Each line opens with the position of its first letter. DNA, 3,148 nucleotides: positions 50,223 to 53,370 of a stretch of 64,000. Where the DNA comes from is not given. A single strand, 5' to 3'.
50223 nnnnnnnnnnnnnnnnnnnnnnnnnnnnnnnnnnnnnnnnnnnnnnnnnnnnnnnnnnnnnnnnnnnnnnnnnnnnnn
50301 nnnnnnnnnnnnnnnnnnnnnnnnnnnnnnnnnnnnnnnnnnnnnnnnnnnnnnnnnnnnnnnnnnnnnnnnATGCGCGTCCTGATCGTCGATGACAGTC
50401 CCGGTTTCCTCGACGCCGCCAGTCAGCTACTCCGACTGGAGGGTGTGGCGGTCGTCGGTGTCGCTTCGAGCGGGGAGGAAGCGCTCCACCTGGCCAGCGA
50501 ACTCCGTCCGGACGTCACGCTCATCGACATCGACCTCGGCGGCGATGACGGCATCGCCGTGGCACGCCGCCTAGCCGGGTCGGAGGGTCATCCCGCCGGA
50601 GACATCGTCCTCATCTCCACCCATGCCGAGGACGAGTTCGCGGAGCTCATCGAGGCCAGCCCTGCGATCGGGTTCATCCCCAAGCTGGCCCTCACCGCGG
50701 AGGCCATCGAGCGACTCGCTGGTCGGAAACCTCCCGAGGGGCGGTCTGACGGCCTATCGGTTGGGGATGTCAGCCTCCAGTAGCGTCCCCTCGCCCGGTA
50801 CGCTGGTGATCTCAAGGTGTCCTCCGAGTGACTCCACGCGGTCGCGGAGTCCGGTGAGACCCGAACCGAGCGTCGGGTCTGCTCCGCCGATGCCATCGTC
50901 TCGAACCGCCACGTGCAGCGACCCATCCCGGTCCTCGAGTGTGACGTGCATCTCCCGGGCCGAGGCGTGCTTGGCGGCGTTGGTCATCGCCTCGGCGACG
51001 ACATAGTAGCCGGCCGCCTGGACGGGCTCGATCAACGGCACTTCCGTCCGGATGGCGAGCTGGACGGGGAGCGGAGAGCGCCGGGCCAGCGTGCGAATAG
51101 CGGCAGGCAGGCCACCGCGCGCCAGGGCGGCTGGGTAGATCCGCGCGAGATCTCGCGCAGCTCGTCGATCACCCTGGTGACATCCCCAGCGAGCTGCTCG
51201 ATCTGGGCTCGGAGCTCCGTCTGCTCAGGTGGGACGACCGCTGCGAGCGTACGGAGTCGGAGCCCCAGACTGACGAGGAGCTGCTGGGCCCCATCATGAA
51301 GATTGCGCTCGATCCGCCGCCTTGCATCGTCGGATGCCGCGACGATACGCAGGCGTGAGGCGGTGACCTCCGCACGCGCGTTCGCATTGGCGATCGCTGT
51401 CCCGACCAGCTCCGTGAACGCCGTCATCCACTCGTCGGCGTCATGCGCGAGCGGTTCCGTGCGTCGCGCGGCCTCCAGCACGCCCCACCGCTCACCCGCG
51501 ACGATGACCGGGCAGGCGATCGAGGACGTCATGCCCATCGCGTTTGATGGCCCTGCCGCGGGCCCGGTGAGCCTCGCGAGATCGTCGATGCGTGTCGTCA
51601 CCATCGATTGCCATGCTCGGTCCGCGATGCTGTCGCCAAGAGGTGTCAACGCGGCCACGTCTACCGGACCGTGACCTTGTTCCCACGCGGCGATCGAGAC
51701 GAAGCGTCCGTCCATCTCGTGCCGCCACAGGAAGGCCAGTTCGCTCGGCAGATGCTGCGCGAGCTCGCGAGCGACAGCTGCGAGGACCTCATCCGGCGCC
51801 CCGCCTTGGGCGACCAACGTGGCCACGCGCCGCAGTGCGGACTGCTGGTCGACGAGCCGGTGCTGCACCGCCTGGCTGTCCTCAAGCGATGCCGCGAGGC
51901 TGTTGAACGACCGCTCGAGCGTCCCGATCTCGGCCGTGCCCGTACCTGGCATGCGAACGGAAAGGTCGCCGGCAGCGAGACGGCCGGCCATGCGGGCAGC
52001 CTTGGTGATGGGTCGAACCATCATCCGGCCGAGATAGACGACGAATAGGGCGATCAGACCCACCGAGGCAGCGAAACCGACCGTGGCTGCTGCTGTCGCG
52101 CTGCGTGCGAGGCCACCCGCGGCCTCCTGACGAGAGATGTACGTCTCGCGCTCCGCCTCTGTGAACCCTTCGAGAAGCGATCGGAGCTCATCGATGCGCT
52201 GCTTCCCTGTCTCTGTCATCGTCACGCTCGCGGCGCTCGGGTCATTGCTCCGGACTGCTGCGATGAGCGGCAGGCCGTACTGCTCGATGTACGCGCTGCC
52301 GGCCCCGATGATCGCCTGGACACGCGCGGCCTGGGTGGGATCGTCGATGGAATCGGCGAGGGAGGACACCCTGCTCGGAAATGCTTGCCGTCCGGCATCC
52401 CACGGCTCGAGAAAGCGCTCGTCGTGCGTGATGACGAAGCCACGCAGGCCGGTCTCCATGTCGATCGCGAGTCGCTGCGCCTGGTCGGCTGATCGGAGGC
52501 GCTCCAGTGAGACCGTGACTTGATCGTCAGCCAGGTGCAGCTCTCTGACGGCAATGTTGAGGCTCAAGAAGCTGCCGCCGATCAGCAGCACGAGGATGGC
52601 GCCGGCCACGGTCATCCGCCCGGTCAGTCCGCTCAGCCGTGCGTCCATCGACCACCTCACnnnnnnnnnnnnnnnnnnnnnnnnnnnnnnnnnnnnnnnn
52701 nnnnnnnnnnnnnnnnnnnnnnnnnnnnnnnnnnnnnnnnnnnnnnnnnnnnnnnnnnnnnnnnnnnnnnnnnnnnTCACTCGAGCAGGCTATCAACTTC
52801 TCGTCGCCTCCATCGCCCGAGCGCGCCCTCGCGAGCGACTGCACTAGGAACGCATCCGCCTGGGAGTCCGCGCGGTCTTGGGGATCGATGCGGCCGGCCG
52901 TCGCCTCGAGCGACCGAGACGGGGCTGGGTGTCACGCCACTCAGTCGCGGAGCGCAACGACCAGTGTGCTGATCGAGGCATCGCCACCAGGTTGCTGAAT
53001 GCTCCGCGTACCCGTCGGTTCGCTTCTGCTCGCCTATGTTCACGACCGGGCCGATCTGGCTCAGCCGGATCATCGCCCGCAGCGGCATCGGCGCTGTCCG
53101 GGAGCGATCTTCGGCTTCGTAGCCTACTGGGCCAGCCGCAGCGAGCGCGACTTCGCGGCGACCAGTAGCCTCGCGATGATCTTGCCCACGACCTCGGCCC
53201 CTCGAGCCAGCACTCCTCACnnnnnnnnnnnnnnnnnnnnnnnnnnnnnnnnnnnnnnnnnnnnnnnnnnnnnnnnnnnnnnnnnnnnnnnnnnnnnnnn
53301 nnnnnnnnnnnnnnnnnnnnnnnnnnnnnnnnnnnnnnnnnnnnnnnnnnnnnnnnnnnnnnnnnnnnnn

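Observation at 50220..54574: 527-bp near-identical inverted repeats, each a whole receiver-only gene with its upstream region, bracket a kinase/regulator segment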

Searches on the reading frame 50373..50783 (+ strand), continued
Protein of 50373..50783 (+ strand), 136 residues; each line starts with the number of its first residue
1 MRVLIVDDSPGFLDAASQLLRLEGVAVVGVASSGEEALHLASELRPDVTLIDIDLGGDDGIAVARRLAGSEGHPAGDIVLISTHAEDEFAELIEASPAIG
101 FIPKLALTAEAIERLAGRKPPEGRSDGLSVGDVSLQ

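Call 41: find_encoding_contigs(protein=P0044, flank=8000, max_places=2)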
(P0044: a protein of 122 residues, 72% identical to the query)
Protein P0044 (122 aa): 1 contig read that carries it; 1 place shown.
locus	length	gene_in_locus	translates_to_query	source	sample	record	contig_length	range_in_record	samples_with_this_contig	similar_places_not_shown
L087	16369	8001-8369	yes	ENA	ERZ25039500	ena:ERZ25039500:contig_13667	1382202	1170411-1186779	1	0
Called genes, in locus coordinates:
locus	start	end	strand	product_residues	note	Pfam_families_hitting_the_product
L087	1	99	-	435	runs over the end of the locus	PF02056:Glyco_hydro_4, PF11975:Glyco_hydro_4C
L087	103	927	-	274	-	PF00528:BPD_transp_1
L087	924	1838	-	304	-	PF00528:BPD_transp_1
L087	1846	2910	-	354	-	-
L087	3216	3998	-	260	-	PF01182:Glucosamine_iso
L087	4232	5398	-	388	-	PF02653:BPD_transp_2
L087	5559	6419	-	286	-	PF00005:ABC_tran, PF02463:SMC_N (faint)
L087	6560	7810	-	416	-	PF13407:Peripla_BP_4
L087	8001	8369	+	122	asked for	PF00072:Response_reg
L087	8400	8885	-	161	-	PF13581:HATPase_c_2, PF02518:HATPase_c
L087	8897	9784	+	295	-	-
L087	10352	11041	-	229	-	PF00072:Response_reg, PF08281:Sigma70_r4_2, PF00196:GerE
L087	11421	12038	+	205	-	PF04173:DoxD (weak), PF07681:DoxX (faint)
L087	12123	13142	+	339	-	PF03446:NAD_binding_2, PF00393:6PGD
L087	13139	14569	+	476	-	PF00479:G6PD_N, PF02781:G6PD_C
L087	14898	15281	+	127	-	PF07366:SnoaL, PF12680:SnoaL_2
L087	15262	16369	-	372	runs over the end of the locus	-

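Call 42: find_encoding_contigs(protein=P0002, flank=8000, max_places=2)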
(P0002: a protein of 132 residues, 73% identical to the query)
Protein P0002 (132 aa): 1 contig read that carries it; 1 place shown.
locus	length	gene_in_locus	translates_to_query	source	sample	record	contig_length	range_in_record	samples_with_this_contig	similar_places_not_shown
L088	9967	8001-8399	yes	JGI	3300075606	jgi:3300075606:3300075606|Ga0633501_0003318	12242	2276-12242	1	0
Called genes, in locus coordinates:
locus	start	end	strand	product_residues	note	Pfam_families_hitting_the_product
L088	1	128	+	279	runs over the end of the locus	PF00089:Trypsin, PF13365:Trypsin_2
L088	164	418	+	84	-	-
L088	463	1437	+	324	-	PF00248:Aldo_ket_red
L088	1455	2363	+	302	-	PF01488:Shikimate_DH (weak), PF02826:2-Hacid_dh_C (faint), PF03446:NAD_binding_2, PF03807:F420_oxidored (weak), PF02558:ApbA (weak), PF14833:NAD_binding_11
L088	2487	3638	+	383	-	PF01545:Cation_efflux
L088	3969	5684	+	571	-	PF00083:Sugar_tr, PF06609:TRI12, PF07690:MFS_1, PF13347:MFS_2 (weak), PF12832:MFS_1_like (faint)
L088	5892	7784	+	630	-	PF05227:CHASE3, PF00672:HAMP, PF01590:GAF (weak), PF13185:GAF_2, PF13492:GAF_3 (weak), PF07730:HisKA_3, PF13581:HATPase_c_2 (faint), PF02518:HATPase_c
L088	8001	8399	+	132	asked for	PF00072:Response_reg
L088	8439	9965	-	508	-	?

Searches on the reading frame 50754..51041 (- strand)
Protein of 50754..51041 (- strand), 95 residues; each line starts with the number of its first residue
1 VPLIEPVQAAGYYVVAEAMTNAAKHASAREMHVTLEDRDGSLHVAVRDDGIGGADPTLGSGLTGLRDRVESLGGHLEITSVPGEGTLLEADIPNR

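Call 4: search_protein_families(library=pfam, proteins=[window:50754-51041:-], max_evalue=0.01)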
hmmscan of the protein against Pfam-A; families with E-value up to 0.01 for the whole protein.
window:50754-51041:- (95 aa): 2 families
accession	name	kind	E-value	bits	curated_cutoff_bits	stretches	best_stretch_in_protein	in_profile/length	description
PF02518.31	HATPase_c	-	3.5e-11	43.9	26.4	1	12-93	7-108/111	Histidine kinase-, DNA gyrase B-, and HSP90-like ATPase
PF13581.12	HATPase_c_2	-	3.1e-07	30.9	27.4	1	14-57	35-82/127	Histidine kinase-like ATPase domain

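Call 60: search_protein_families(library=pfam, proteins=[L089:2-307:+, L089:1520-1717:+, L089:2098-2301:+, L089:2563-2787:-, L089:2784-3041:-], max_evalue=0.01)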
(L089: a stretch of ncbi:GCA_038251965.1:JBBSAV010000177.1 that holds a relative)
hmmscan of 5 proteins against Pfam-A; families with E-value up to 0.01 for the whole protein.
L089:2-307:+ (101 aa): 3 families
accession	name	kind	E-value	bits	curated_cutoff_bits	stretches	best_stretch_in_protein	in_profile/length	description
PF00083.30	Sugar_tr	-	9.5e-26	91.1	22.3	1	1-92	361-452/452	Sugar (and other) transporter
PF07690.21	MFS_1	-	4.7e-05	22.9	33.4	1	8-86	103-183/347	Major Facilitator Superfamily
PF02487.23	CLN3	-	0.0077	15.8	31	1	1-81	92-169/395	CLN3 protein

L089:1520-1717:+ (65 aa): 0 families

L089:2098-2301:+ (67 aa): 0 families

L089:2563-2787:- (74 aa): 1 family
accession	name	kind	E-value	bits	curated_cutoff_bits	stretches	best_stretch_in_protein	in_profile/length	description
PF10717.14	ODV-E18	-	0.00048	20.4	28.1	1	39-63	20-44/87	Occlusion-derived virus envelope protein ODV-E18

L089:2784-3041:- (85 aa): 0 families

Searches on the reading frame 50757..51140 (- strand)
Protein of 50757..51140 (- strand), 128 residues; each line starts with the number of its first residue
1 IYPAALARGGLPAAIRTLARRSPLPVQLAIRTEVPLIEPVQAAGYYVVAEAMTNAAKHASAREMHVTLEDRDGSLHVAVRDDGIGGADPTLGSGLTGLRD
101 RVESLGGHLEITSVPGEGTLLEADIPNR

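Call 28: find_homologous_proteins(query=window:50757-51140:-, max_evalue=1e-20)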
Query seq(128 aa) (128 aa): 118 proteins with E <= 1e-20 among 229 candidates.
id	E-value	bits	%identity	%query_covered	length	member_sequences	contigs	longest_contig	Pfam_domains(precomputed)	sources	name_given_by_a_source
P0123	2.6e-53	197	99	74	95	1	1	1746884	PF13581.13,PF02518.32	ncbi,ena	-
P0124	3.8e-53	197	73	100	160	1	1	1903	PF13581.13,PF02518.32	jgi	jgi:signal transduction histidine kinase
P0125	3.6e-52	194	75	100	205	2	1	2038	PF13581.13,PF07730.20,PF02518.32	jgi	jgi:signal transduction histidine kinase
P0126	6.1e-51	190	71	100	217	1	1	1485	PF13581.13,PF07730.20,PF02518.32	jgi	jgi:signal transduction histidine kinase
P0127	5.4e-45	171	73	89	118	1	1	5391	PF13581.13,PF02518.32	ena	-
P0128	9.9e-45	170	73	88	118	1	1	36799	PF13581.13,PF02518.32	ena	-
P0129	2.1e-41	159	74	80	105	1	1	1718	PF13581.13,PF02518.32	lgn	-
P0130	6.4e-39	151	70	82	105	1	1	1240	PF13581.13,PF02518.32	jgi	jgi:signal transduction histidine kinase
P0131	1.8e-38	150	61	98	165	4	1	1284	PF02518.32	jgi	jgi:signal transduction histidine kinase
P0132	1.7e-37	146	55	98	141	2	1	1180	PF02518.32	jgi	jgi:signal transduction histidine kinase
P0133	7.0e-36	141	59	98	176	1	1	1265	PF13581.13,PF02518.32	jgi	jgi:signal transduction histidine kinase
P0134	1.2e-35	140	59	98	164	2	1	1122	PF13581.13,PF02518.32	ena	-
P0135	1.5e-35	140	57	98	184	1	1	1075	PF13581.13,PF02518.32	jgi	jgi:signal transduction histidine kinase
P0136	2.2e-35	140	55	98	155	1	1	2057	PF13581.13,PF02518.32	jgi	jgi:signal transduction histidine kinase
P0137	3.4e-35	139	53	98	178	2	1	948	PF02518.32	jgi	-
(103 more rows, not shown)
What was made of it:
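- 50754..52660 (-): CHASE3-HAMP-GAF-HisKA_3-HATPase_c histidine kinase. Its frame is broken by a 1-nt deletion at about 51141. The 95-aa C-terminal ORF is annotated separately in the source as P0123 (call 28).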

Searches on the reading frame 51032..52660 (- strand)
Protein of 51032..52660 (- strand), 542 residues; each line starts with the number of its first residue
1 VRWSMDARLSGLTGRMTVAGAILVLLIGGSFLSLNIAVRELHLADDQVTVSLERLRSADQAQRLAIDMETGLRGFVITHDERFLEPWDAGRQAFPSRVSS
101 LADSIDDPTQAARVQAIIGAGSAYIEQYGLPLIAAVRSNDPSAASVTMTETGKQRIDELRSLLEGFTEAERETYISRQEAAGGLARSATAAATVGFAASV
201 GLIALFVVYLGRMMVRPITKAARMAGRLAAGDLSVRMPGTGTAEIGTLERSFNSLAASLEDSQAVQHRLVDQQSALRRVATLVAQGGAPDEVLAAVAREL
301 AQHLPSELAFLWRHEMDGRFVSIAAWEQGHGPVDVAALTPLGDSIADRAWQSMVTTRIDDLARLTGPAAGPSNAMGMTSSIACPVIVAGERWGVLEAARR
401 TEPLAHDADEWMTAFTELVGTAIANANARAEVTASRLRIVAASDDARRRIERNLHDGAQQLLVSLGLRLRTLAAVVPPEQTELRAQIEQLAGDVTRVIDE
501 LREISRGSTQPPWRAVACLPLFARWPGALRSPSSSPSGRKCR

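Call 4: search_protein_families(library=pfam, proteins=[window:51032-52660:-], max_evalue=0.01)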
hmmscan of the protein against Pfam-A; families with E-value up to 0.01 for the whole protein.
window:51032-52660:- (542 aa): 5 families
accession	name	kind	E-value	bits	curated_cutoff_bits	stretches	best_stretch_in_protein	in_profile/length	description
PF05227.19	CHASE3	-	2.5e-25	89.4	28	1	46-178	3-136/138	CHASE3 domain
PF00672.30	HAMP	-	7.3e-13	49.1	25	1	210-261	2-53/53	HAMP domain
PF13185.12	GAF_2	-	1.3e-10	42.1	28.6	1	289-423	4-135/136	GAF domain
PF01590.32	GAF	-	3.4e-10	41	22.4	1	289-423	2-133/133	GAF domain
PF07730.19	HisKA_3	-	3.1e-09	37.7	24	1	447-507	2-62/68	Histidine kinase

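Call 12: find_related_loci(query=window:51032-52660:-, collection=genome_contigs, flank=10000)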
Query window:51032-52660:- (542 aa) in genome_contigs; peptide patterns used: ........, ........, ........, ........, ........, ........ (x = any residue, [..] = any of these).
600 stretches matched a pattern (row limit reached: there are more); 588 encode a relative of the query (tblastn E <= 1e-3); the best 80 are kept; 80 distinct loci.
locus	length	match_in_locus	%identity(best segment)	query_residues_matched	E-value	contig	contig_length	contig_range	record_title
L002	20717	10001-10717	44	268-507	2e-49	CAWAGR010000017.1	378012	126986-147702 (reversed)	MAG: uncultured Actinomycetes bacterium isolate MFD02809.bin.2.181 genome assembly, contig: contig_43531, whole genome s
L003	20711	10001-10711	44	273-507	2e-48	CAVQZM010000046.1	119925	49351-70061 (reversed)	MAG: uncultured Actinomycetes bacterium isolate MFD10064.bin.2.15 genome assembly, contig: contig_26495, whole genome sh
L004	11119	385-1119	45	267-507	2e-48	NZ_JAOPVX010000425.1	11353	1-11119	MAG: Mycobacterium sp. isolate RYN_159 scaffold_530777, whole genome shotgun sequence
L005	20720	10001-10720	49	269-507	1e-47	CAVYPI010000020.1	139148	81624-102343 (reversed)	MAG: uncultured Actinomycetota bacterium isolate MFD05841.bin.2.120 genome assembly, contig: contig_123658, whole genome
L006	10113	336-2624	40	217-520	2e-47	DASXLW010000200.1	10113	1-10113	MAG TPA_asm: Streptosporangiaceae bacterium isolate SMAG_U5312 k141_2454734, whole genome shotgun sequence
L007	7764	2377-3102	44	268-507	2e-46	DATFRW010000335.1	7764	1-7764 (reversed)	MAG TPA_asm: Solirubrobacteraceae bacterium isolate SMAG_U9368 k141_3629198, whole genome shotgun sequence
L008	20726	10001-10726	45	268-507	4e-46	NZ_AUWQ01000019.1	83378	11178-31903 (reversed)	Mycobacterium sp. UM_CSW Contig_19, whole genome shotgun sequence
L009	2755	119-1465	43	246-507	4e-43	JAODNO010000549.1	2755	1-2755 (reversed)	MAG: Pseudonocardia sp. isolate RYN_120 scaffold_1950261, whole genome shotgun sequence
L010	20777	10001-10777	41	255-512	5e-42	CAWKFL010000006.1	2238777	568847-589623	MAG: uncultured Actinomycetota bacterium isolate MFD09212.bin.1.219 genome assembly, contig: contig_4061, whole genome s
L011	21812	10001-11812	42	255-507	1e-41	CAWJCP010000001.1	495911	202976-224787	MAG: uncultured Solirubrobacterales bacterium isolate MFD04944.bin.2.102 genome assembly, contig: contig_10214, whole ge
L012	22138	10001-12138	43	269-507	2e-41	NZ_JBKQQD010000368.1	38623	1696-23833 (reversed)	MAG: Mycobacterium sp. isolate MGr1A1B1C__bin_69 MGr1A1B1C_000000182319, whole genome shotgun sequence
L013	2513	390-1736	42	246-507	1e-41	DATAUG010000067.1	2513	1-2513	MAG TPA_asm: Sporichthyaceae bacterium isolate SMAG_U5566 k141_3571997, whole genome shotgun sequence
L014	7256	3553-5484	44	201-507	7e-41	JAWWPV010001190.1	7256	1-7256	MAG: Trebonia sp. isolate BP_379 scaffold_127162, whole genome shotgun sequence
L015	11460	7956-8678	39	269-507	6e-40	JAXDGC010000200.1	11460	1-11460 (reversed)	MAG: Solirubrobacteraceae bacterium isolate BP_492 scaffold_276276, whole genome shotgun sequence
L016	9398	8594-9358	40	255-507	2e-39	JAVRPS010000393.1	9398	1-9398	MAG: Mycobacterium sp. isolate BP_288 scaffold_878763, whole genome shotgun sequence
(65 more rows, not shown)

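Call 60: search_protein_families(library=pfam, proteins=[L089:2-307:+, L089:1520-1717:+, L089:2098-2301:+, L089:2563-2787:-, L089:2784-3041:-], max_evalue=0.01)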
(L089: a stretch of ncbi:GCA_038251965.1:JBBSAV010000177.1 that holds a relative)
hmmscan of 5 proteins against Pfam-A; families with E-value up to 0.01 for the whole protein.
L089:2-307:+ (101 aa): 3 families
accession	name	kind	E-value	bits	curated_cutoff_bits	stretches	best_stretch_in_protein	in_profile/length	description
PF00083.30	Sugar_tr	-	9.5e-26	91.1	22.3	1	1-92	361-452/452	Sugar (and other) transporter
PF07690.21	MFS_1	-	4.7e-05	22.9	33.4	1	8-86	103-183/347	Major Facilitator Superfamily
PF02487.23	CLN3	-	0.0077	15.8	31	1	1-81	92-169/395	CLN3 protein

L089:1520-1717:+ (65 aa): 0 families

L089:2098-2301:+ (67 aa): 0 families

L089:2563-2787:- (74 aa): 1 family
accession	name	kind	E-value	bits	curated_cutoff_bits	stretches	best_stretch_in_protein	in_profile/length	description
PF10717.14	ODV-E18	-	0.00048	20.4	28.1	1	39-63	20-44/87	Occlusion-derived virus envelope protein ODV-E18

L089:2784-3041:- (85 aa): 0 families

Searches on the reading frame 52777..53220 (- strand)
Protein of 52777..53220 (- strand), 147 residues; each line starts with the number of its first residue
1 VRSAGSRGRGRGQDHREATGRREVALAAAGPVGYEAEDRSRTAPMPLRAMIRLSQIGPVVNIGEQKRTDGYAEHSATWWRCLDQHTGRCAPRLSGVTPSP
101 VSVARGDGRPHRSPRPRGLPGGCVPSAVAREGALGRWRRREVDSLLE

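Call 4: search_protein_families(library=pfam, proteins=[window:52777-53220:-], max_evalue=0.01)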
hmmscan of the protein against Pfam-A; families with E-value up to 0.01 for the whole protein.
window:52777-53220:- (147 aa): 0 families

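Call 61: search_protein_families(library=pfam, proteins=[window:52777-53220:-], max_evalue=1)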
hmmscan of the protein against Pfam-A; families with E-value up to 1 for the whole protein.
window:52777-53220:- (147 aa): 1 family
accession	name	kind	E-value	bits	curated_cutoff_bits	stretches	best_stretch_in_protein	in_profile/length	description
PF17258.7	DUF5324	-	0.055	13.6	27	1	18-63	103-148/220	Family of unknown function (DUF5324)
